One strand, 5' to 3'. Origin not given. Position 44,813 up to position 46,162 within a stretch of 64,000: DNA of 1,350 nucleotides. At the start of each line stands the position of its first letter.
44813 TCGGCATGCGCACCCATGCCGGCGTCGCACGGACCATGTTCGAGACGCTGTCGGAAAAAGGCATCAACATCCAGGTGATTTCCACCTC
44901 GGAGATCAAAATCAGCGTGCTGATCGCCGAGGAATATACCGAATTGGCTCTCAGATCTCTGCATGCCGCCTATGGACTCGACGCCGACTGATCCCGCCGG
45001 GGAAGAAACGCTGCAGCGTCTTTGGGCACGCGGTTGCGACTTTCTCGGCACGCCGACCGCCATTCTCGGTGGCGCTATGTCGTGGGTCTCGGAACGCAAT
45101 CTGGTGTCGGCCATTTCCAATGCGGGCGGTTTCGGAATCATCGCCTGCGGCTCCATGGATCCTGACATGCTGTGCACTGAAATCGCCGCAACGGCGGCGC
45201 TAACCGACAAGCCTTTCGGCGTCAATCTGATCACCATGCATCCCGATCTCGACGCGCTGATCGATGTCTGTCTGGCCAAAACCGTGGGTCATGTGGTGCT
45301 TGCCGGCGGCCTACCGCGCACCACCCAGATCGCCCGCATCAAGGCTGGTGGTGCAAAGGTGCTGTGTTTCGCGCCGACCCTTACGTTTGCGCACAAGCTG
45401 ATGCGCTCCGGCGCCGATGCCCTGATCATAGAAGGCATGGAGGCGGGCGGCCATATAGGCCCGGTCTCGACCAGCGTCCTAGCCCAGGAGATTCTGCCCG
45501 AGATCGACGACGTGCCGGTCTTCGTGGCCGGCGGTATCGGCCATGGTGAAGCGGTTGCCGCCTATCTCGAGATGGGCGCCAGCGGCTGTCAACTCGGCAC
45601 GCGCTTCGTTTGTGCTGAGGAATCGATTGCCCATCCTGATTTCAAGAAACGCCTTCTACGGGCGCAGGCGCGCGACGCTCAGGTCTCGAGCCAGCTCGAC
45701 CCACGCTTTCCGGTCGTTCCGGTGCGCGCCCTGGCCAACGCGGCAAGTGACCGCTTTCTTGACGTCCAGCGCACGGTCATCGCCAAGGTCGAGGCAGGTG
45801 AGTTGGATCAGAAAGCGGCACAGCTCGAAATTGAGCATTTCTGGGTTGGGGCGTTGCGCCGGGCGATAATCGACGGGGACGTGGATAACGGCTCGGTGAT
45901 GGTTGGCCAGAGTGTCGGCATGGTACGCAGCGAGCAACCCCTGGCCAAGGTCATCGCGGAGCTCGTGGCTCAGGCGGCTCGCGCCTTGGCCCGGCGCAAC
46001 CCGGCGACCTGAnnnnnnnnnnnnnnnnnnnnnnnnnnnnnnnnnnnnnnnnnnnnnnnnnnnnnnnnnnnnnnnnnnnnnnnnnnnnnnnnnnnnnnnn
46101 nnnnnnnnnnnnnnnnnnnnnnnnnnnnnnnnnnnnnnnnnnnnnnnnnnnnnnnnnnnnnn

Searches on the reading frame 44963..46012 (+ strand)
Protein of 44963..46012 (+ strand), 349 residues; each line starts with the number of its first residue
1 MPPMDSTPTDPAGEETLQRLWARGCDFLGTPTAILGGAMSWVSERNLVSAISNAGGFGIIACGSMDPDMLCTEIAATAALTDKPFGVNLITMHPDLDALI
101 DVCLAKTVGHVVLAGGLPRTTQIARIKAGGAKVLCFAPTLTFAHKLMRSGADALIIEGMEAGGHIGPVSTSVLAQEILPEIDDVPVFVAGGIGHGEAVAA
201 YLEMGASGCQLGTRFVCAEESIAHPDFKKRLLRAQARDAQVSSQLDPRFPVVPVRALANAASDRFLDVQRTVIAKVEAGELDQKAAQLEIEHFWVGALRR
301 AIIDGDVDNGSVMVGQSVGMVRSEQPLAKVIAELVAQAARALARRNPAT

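Call 17: search_protein_families(library=pfam, proteins=[window:44963-46012:+], max_evalue=0.0001)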
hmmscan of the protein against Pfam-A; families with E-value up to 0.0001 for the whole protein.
window:44963-46012:+ (349 aa): 3 families
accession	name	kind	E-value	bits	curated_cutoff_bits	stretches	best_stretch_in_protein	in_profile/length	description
PF03060.21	NMO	-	2e-51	175.8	28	2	100-336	106-330/331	Nitronate monooxygenase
PF05690.20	ThiG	-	5.4e-06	26.4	23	1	130-222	123-214/247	Thiazole biosynthesis protein ThiG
PF00478.31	IMPDH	-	3.1e-05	23.6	25.6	0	33-212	36-173/345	IMP dehydrogenase / GMP reductase domain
